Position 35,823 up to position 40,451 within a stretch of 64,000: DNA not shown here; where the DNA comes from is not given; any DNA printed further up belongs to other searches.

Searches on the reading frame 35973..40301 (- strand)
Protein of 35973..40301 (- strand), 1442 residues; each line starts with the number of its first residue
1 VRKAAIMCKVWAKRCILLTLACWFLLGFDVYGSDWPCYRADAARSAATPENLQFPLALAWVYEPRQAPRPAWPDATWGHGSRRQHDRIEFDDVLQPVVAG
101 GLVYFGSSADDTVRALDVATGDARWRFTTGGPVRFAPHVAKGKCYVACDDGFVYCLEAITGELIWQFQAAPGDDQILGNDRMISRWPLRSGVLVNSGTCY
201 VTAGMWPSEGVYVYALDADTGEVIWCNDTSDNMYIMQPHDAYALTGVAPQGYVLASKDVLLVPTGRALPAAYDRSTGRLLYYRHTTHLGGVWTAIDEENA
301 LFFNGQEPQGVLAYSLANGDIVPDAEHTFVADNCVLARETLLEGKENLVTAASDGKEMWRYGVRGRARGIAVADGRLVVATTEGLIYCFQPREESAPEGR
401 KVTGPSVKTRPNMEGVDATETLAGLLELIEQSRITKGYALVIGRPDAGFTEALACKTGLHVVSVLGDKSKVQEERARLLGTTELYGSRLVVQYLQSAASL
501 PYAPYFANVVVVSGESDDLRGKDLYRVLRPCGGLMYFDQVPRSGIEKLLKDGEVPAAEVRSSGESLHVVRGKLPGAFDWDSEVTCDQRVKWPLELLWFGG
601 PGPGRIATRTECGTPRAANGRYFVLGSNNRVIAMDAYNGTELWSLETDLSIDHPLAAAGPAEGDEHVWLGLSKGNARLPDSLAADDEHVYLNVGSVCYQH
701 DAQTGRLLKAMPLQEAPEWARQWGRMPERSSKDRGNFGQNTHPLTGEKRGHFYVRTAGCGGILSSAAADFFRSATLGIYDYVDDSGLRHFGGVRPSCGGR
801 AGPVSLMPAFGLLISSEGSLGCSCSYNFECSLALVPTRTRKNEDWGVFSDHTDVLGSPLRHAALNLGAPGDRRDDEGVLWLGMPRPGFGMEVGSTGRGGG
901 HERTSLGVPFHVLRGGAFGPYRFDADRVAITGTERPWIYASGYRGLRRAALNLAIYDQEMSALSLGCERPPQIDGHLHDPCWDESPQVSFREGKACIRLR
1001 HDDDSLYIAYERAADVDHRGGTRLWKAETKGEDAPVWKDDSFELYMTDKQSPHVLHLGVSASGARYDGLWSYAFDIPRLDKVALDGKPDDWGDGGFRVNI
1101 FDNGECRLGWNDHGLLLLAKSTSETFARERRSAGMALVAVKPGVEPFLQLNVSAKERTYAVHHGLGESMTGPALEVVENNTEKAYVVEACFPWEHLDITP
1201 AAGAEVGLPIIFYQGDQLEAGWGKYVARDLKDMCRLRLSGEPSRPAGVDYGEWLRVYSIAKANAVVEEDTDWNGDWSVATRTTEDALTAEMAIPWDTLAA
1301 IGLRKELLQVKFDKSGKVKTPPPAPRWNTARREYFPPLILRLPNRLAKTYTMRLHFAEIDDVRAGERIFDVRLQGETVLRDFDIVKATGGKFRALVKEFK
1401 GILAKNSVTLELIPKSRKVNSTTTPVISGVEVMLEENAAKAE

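Call 61: search_protein_families(library=pfam, proteins=[window:35973-40301:-], max_evalue=0.001)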
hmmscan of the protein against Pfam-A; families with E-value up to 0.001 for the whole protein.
window:35973-40301:- (1442 aa): 6 families
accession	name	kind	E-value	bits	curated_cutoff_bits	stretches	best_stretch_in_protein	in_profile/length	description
PF13360.13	PQQ_2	-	3e-27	96.2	27.6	2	94-321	29-229/233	Outer membrane protein assembly factor BamB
PF01011.28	PQQ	-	1.4e-13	50.9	26.7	0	82-129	39-85/595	Glucose/ethanol/alcohol dehydrogenase, beta-propeller domain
PF13570.13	Beta-prop_ACSF4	-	2.5e-13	50.6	133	1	85-168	48-130/329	Beta-alanine-activating enzyme, beta-propeller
PF11721.14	Malectin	-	7.7e-13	49.2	23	1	1348-1408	75-135/163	Malectin domain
PF12819.13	Malectin_like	-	0.0001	22.1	24.5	1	1347-1433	244-329/331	Malectin-like domain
PF06452.16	CBM9_1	-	0.00012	22.5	23.4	0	1169-1216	106-152/185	Carbohydrate family 9 binding domain-like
